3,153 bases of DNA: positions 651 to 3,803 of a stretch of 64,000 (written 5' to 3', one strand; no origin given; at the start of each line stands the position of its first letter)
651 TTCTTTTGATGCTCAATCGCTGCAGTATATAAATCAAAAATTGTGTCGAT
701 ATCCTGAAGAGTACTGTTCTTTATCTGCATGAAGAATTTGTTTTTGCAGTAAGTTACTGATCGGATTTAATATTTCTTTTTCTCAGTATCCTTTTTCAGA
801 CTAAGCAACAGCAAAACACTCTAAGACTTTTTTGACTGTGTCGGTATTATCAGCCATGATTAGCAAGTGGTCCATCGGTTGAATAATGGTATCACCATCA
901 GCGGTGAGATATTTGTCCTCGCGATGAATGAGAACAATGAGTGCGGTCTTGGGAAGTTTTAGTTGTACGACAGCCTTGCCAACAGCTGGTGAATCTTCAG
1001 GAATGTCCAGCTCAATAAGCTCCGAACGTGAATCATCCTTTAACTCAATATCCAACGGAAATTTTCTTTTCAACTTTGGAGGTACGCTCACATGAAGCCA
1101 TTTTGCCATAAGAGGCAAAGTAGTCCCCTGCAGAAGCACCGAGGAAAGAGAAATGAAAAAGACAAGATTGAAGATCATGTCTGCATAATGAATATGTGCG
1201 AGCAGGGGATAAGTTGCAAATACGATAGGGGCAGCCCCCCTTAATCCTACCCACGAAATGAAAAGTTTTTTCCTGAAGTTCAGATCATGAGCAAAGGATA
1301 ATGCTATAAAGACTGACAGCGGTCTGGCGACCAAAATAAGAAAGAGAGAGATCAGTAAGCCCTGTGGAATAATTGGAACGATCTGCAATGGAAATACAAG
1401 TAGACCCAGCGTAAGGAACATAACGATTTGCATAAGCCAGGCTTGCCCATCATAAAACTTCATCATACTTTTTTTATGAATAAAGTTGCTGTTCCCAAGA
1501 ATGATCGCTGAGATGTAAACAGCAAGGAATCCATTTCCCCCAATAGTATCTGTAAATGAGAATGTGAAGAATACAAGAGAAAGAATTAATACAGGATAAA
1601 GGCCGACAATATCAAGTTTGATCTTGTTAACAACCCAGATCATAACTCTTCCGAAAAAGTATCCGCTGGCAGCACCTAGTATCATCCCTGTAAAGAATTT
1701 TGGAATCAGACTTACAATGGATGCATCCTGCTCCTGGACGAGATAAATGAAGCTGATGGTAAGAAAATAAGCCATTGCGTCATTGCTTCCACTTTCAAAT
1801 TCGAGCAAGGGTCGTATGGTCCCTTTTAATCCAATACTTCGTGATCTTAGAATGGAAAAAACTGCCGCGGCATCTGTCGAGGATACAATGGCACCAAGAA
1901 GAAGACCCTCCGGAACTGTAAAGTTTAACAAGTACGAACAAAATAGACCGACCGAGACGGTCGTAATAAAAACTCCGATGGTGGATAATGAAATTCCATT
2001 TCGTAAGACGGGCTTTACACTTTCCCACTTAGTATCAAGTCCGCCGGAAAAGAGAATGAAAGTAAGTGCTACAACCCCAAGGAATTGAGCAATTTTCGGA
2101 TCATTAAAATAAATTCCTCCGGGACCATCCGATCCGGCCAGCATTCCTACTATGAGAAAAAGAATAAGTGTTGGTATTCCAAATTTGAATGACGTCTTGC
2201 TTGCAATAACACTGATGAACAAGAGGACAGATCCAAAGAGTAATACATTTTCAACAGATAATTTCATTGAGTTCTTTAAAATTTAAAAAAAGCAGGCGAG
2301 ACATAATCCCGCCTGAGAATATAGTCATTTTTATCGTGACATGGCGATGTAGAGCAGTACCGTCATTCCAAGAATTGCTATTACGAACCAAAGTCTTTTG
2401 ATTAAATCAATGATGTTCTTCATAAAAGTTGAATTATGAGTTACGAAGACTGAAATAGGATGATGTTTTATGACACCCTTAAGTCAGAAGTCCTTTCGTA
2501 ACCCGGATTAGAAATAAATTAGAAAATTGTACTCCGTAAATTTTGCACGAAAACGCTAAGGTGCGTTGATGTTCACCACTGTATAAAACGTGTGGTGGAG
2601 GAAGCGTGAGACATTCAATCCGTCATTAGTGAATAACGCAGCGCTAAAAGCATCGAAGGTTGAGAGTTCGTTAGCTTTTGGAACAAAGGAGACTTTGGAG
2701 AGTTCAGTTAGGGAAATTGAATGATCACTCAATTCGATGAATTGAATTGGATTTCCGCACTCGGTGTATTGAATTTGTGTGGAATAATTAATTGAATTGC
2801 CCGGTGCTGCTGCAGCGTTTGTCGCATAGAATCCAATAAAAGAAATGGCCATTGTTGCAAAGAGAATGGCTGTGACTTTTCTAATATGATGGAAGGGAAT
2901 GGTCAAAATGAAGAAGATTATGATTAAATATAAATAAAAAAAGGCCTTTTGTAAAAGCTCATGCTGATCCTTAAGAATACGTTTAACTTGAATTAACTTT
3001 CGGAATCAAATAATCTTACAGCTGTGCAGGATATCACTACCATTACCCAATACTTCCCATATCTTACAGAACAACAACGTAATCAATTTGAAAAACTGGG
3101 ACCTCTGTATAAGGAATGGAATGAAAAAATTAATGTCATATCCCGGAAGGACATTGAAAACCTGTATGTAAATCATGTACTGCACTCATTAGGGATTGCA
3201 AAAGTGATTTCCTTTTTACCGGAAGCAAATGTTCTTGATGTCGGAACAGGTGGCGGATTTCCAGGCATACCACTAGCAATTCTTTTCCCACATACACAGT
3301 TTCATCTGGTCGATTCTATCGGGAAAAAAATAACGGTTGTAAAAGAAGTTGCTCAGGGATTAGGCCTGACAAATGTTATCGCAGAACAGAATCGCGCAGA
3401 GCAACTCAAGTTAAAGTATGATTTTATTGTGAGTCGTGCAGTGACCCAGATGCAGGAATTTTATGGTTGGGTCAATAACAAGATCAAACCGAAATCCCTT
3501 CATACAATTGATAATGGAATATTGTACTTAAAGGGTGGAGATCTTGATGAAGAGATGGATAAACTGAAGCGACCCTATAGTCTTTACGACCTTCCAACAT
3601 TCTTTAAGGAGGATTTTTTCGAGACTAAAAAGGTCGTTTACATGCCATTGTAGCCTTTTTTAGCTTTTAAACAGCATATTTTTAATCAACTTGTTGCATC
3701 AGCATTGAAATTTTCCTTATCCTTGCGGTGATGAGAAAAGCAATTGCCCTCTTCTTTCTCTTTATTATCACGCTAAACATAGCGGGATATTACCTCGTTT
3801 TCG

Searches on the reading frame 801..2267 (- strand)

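Call 5: search_protein_families(library=pfam, proteins=[window:801-2267:-], max_evalue=0.01)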
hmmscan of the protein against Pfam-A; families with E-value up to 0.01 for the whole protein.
window:801-2267:- (488 aa): 2 families
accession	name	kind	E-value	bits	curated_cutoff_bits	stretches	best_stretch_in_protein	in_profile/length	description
PF00999.27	Na_H_Exchanger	-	6e-48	164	26.2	1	18-390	6-375/375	Sodium/hydrogen exchanger, transmembrane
PF02080.26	TrkA_C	-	4.2e-12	46.2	27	1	417-474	1-60/71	TrkA-C domain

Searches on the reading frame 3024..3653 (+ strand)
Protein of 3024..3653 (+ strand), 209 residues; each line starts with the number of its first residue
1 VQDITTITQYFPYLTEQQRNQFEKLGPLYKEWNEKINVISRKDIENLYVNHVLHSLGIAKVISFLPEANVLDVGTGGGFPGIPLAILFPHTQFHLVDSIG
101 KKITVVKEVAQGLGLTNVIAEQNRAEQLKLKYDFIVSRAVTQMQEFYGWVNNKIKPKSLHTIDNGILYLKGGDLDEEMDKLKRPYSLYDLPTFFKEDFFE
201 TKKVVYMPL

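Call 5: search_protein_families(library=pfam, proteins=[window:3024-3653:+], max_evalue=0.01)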
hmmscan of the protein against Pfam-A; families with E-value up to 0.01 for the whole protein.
window:3024-3653:+ (209 aa): 5 families
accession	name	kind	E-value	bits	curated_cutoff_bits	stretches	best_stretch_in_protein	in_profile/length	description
PF02527.21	GidB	-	3.6e-37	127.9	27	1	19-186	2-164/184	rRNA small subunit methyltransferase G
PF13847.12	Methyltransf_31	-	1.2e-10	41.6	27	1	68-163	5-110/145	Methyltransferase domain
PF05175.20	MTS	-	0.00015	21.9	23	1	67-137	32-104/170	Methyltransferase small domain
PF13649.12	Methyltransf_25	-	0.00016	22.7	27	1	70-139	1-73/97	Methyltransferase domain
PF13489.12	Methyltransf_23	-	0.0034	17.6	27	1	66-142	22-92/164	Methyltransferase domain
